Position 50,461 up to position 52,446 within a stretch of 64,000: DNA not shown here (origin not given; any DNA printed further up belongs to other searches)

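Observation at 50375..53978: Operon for a divergent CuA-type heme-copper enzyme whose subunit I appears to replace canonical His ligands with Tyr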

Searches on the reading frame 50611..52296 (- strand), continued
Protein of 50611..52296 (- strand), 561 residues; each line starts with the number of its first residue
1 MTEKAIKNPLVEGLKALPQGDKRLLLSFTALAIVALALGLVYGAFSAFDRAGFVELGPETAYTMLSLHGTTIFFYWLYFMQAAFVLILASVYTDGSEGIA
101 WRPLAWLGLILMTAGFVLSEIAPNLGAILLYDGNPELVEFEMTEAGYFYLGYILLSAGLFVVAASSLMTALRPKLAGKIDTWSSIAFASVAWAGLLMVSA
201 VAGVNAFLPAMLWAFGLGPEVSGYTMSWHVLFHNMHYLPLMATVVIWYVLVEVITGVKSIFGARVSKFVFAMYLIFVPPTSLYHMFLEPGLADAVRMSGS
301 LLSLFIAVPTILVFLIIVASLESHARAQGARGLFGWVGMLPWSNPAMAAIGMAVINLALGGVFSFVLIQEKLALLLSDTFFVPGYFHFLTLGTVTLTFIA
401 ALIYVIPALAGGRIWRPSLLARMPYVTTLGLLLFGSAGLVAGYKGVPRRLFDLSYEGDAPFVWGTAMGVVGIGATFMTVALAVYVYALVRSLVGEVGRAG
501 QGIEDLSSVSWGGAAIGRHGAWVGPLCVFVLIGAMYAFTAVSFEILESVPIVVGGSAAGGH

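Call 38: search_protein_families(library=pfam, proteins=[L085:1-2206:-, L085:2220-3944:-, L085:3941-5191:-, L085:5148-5825:-, L085:5822-6094:-, L085:6105-6947:-, L085:7021-7410:-, L085:10918-11193:-, L085:11331-12413:+, L085:10643-10858:+], max_evalue=0.01)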
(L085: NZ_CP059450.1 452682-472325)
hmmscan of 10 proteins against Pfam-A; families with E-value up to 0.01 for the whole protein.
L085:1-2206:- (735 aa): 2 families
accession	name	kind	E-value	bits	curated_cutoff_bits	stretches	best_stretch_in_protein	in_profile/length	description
PF00873.25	ACR_tran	-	1.1e-185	619.8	28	1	6-729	2-733/1021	AcrB/AcrD/AcrF family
PF03176.21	MMPL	-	0.0041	16.5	20.5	1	333-496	143-302/333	MMPL family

L085:2220-3944:- (574 aa): 6 families
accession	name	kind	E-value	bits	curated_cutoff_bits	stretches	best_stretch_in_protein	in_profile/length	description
PF13437.12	HlyD_3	-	1.8e-13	51.6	22.2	1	398-487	2-97/106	HlyD family secretion protein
PF16576.10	HlyD_D23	-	3.3e-08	33.5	30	1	276-444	3-156/214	Barrel-sandwich domain of CusB or HlyD membrane-fusion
PF13533.13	Biotin_lipoyl_2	-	2.5e-05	24.4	29.8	0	398-427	3-31/32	Biotin-lipoyl like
PF13620.12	CarboxypepD_reg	-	0.00069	20.3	32.3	1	74-124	9-56/82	Carboxypeptidase regulatory-like domain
PF11974.14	bMG3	-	0.0011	19.3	34.9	1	53-131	2-79/103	Bacterial alpha-2-macroglobulin MG3 domain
PF13115.11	YtkA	-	0.0039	18.2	25.9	0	60-122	17-84/85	YtkA-like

L085:3941-5191:- (416 aa): 1 family
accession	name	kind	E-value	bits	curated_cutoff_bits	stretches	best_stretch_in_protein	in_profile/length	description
PF02321.23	OEP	-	8.3e-30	104.4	22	2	240-413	9-187/187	Outer membrane efflux protein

L085:5148-5825:- (225 aa): 3 families
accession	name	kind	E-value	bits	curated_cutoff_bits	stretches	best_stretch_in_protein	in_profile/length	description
PF04140.19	ICMT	-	1.5e-07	32.2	24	1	102-184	5-90/95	Isoprenylcysteine carboxyl methyltransferase (ICMT) family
PF04191.18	PEMT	-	5.5e-07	30.4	25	1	101-192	9-103/105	Phospholipid methyltransferase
PF06966.17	DUF1295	-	0.00033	20.6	20.4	1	94-201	113-234/235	Protein of unknown function (DUF1295)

L085:5822-6094:- (90 aa): 1 family
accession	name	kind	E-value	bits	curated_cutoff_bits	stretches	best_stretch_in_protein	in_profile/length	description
PF11666.13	DUF2933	-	4.4e-17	62.4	21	1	32-78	4-48/52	Protein of unknown function (DUF2933)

L085:6105-6947:- (280 aa): 1 family
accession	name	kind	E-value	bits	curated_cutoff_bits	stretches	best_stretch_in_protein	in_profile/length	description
PF07813.17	LTXXQ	-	7.4e-21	75.2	24.3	1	178-272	2-99/100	LTXXQ motif family protein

L085:7021-7410:- (129 aa): 0 families

L085:10918-11193:- (91 aa): 0 families

L085:11331-12413:+ (360 aa): 1 family
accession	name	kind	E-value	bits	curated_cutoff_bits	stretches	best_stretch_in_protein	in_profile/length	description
PF12358.13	DUF3644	-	0.0024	17.9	27.6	1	13-147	5-147/183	Domain of unknown function (DUF3644)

L085:10643-10858:+ (71 aa): 0 families

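Call 39: search_protein_families(library=pfam, proteins=[L028:129-1814:+, L077:13420-14082:+, L064:10077-10343:+, L029:17046-17312:+, L036:6205-6657:+, L037:5860-7305:+, L052:166-462:+, L025:11648-12511:+, L013:472-1050:+], max_evalue=0.01)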
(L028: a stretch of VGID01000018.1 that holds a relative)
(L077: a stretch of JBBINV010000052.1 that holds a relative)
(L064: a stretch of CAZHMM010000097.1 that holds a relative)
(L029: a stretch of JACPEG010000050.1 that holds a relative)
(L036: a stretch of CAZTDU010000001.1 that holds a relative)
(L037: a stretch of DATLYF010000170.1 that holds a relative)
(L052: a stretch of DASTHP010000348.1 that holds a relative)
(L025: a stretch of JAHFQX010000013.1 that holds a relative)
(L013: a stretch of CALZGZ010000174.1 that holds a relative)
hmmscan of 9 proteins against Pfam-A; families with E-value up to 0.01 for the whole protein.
L028:129-1814:+ (561 aa): 4 families
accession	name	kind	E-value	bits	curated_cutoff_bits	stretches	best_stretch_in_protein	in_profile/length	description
PF00122.25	E1-E2_ATPase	-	1.1e-47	162.3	28.1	1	31-216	2-181/181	E1-E2 ATPase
PF00702.32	Hydrolase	-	6.2e-34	118.5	26.4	1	235-447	4-191/191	haloacid dehalogenase-like hydrolase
PF08282.18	Hydrolase_3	-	5.8e-08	33.2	20.9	1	427-469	203-245/255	haloacid dehalogenase-like hydrolase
PF12710.13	HAD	-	0.00013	22.8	27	1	363-443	81-188/189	haloacid dehalogenase-like hydrolase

L077:13420-14082:+ (220 aa): 3 families
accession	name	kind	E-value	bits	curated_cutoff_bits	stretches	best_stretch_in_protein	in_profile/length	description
PF04191.18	PEMT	-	8.8e-07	29.8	25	1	109-193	9-103/105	Phospholipid methyltransferase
PF04140.19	ICMT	-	1.3e-05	25.9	24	1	120-186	22-91/95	Isoprenylcysteine carboxyl methyltransferase (ICMT) family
PF01222.22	ERG4_ERG24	-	0.0037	16.5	27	1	128-204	346-424/432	Ergosterol biosynthesis ERG4/ERG24 family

L064:10077-10343:+ (88 aa): 2 families
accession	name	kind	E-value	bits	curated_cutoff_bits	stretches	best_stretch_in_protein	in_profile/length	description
PF11666.13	DUF2933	-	2.1e-19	69.8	21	1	33-82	2-51/52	Protein of unknown function (DUF2933)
PF11992.13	TgpA_N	-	0.0086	15.5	30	1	30-73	23-70/333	TgpA N-terminal domain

L029:17046-17312:+ (88 aa): 2 families
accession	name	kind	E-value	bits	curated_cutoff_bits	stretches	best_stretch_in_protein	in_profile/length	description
PF09851.14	SHOCT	-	1.6e-10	40.8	27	1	61-86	2-27/28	Short C-terminal domain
PF05120.17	GvpG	-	0.0031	18.1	30.6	1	61-86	36-61/67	Gas vesicle protein G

L036:6205-6657:+ (150 aa): 1 family
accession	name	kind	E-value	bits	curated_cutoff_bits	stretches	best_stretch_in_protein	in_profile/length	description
PF04214.18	DUF411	-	3.6e-27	94.3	27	1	76-123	1-48/48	Protein of unknown function, DUF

L037:5860-7305:+ (481 aa): 4 families
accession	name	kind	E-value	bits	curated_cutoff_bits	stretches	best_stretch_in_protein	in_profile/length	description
PF07731.20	Cu-oxidase_2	-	6.1e-36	123.6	20.4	1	366-479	8-133/137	Multicopper oxidase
PF07732.21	Cu-oxidase_3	-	7.3e-28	97.5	21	2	73-154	34-118/119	Multicopper oxidase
PF00394.28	Cu-oxidase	-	1.5e-16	61.3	21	2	217-306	36-133/157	Multicopper oxidase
PF10518.14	TAT_signal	-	0.0012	19.1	22.7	1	4-22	2-20/21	TAT (twin-arginine translocation) pathway signal sequence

L052:166-462:+ (98 aa): 1 family
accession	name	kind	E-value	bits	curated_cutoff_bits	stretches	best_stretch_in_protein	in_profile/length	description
PF11604.15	CusF_Ec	-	3.7e-31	107.2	27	1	27-95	3-71/72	Copper binding periplasmic protein CusF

L025:11648-12511:+ (287 aa): 2 families
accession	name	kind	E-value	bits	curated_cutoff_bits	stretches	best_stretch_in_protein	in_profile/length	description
PF13487.12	HD_5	-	7.6e-36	123.8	27.2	1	98-262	2-169/170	HD domain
PF01966.28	HD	-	1.1e-18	68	22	1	113-232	4-116/116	HD domain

L013:472-1050:+ (192 aa): 4 families
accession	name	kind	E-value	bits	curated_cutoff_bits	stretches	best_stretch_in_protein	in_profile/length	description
PF00578.27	AhpC-TSA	-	3e-16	59.9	26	1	60-166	14-123/124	AhpC/TSA family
PF08534.16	Redoxin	-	1.7e-14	54.3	26.6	1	59-173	16-137/148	Redoxin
PF13905.12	Thioredoxin_8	-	1.3e-07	32.3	27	1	73-164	3-94/94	Thioredoxin-like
PF00085.26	Thioredoxin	-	1.7e-07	31.6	23.5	1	73-136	20-80/103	Thioredoxin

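Call 42: search_protein_representatives(alignment_id=A1)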
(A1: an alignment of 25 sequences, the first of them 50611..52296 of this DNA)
Query: 25 sequences, 554 profile positions. Proteins with E-value up to 0.001 (for the whole library): 505; up to 1e-10: 245; up to 1e-30: 68. The best 150 are listed.
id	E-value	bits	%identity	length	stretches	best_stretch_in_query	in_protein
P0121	2.3e-207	706.7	-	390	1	1-390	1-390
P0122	3.4e-206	702.9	-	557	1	4-553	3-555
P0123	1.7e-200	684.1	-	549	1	3-548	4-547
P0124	2.4e-199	680.2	-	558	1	11-553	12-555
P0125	4.2e-184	629.9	-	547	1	4-545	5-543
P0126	8.8e-164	562.8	-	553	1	4-548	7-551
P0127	5.3e-159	547.1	-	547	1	3-546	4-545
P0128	6.4e-158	543.5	-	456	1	107-456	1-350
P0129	8.7e-158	543.0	-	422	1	134-553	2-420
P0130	4.2e-151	521.0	-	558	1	3-549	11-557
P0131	1.2e-141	489.8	-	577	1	108-464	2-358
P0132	2.4e-137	475.6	-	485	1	3-328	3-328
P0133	6.2e-123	428.0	-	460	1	8-327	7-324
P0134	2.8e-121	422.5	-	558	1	5-551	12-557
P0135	6.3e-121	421.4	-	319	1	245-553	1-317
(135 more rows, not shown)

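Call 59: list_cluster_members(proteins=[window:50611-52296:-, window:57737-61192:+, window:55272-56384:-])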
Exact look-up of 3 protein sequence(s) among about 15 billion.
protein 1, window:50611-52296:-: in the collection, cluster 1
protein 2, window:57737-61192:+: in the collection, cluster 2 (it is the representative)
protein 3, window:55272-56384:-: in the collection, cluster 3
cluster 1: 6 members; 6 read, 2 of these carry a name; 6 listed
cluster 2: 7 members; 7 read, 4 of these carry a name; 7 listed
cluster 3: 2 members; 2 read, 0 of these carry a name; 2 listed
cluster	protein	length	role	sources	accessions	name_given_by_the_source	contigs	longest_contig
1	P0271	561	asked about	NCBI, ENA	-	-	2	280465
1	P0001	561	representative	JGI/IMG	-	cytochrome c oxidase subunit 1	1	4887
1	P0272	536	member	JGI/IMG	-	cytochrome c oxidase subunit 1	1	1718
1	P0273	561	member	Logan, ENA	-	-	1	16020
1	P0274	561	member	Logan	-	-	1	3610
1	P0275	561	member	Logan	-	-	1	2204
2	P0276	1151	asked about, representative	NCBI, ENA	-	-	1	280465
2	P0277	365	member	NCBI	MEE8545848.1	MAG: hypothetical protein V3T29_08545, partial [Alphaproteobacteria bacterium]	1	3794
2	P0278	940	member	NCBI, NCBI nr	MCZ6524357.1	MAG: AAA family ATPase, partial [Alphaproteobacteria bacterium] | AAA family ATPase [Alphaproteobacteria bacterium]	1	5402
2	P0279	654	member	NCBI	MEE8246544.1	MAG: chromosome segregation protein SMC, partial [Alphaproteobacteria bacterium]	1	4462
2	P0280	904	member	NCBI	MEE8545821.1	MAG: AAA family ATPase, partial [Alphaproteobacteria bacterium]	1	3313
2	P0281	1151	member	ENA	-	-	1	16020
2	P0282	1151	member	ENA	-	-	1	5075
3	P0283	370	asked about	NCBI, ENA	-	-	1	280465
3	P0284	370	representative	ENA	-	-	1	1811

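Call 67: search_protein_families(library=pfam, proteins=[L077:315-683:+, L077:1017-2423:+, L077:3852-4352:+, L077:4765-6081:+, L077:10340-10810:+, L077:10906-13218:+, L002:3515-4261:-, L071:10078-11094:+, L071:5468-5962:+, L002:9788-11149:+], max_evalue=0.01)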
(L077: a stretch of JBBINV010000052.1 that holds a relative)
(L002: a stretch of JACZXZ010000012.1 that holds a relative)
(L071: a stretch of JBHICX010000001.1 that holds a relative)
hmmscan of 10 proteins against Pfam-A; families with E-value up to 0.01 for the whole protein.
L077:315-683:+ (122 aa): 0 families

L077:1017-2423:+ (468 aa): 1 family
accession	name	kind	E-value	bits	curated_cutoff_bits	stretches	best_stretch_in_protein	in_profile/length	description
PF02321.23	OEP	-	2.7e-26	93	22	2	265-441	3-187/187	Outer membrane efflux protein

L077:3852-4352:+ (166 aa): 4 families
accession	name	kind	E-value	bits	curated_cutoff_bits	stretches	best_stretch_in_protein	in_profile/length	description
PF00127.26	Copper-bind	-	5.9e-10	39.9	21.2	1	59-163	7-98/99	Copper binding proteins, plastocyanin/azurin family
PF13473.12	Cupredoxin_1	-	2.1e-06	28.2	27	1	51-163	17-104/104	Cupredoxin-like domain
PF06525.17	SoxE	-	0.00015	21.7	21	1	125-166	100-141/149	Sulfocyanin (SoxE) domain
PF07731.20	Cu-oxidase_2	-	0.00043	20.5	20.4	1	60-165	24-135/137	Multicopper oxidase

L077:4765-6081:+ (438 aa): 2 families
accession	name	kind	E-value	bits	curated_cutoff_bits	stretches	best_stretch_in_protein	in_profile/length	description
PF24125.1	Cds6_C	-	3.8e-29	101.7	27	1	311-416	2-110/111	Cds6 C-terminal NTF2-like domain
PF03734.19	YkuD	-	9.5e-21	75.3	23.4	1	158-292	2-146/146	L,D-transpeptidase catalytic domain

L077:10340-10810:+ (156 aa): 0 families

L077:10906-13218:+ (770 aa): 8 families
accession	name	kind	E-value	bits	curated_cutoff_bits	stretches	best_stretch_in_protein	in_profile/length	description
PF00122.25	E1-E2_ATPase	-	8.2e-53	179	28.1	1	254-434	2-179/181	E1-E2 ATPase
PF00702.32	Hydrolase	-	3.5e-35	122.6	26.4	1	452-669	1-190/191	haloacid dehalogenase-like hydrolase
PF04945.19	YHS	-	4.2e-13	49.5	30.3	1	11-55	2-45/47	YHS domain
PF19335.5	HMBD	-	3.5e-12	46.5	23.6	1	71-96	2-27/28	Heavy metal binding domain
PF12710.13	HAD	-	2.1e-07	32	27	1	571-666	65-188/189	haloacid dehalogenase-like hydrolase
PF08282.18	Hydrolase_3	-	1.3e-06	28.8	20.9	1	644-702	197-255/255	haloacid dehalogenase-like hydrolase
PF06467.20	zf-FCS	-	0.0022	18.2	22.4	1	30-46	22-39/39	MYM-type Zinc finger with FCS sequence motif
PF23368.1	DUF7092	-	0.0064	17.5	24.5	1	242-298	9-63/77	Domain of unknown function (DUF7092)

L002:3515-4261:- (248 aa): 3 families
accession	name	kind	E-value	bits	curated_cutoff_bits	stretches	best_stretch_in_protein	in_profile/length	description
PF00027.35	cNMP_binding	-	3.6e-19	69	27.5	1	39-125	2-88/89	Cyclic nucleotide-binding domain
PF13545.12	HTH_Crp_2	-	3e-10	40.3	27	1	158-231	1-70/70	Crp-like helix-turn-helix domain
PF00392.27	GntR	-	0.0009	19.3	27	1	183-218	24-59/64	Bacterial regulatory proteins, gntR family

L071:10078-11094:+ (338 aa): 2 families
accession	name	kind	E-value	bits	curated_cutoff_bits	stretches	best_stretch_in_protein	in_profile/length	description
PF00034.26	Cytochrom_C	-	1.6e-10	42.6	21.3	1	82-161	2-86/90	Cytochrome c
PF13442.11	Cytochrome_CBB3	-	0.0001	23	27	0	215-247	4-31/68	Cytochrome C oxidase, cbb3-type, subunit III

L071:5468-5962:+ (164 aa): 0 families

L002:9788-11149:+ (453 aa): 1 family
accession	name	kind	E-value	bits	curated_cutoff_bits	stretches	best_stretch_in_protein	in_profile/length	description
PF13557.12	Phenol_MetA_deg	-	8.1e-05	23.2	22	1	206-359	19-168/242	Putative MetA-pathway of phenol degradation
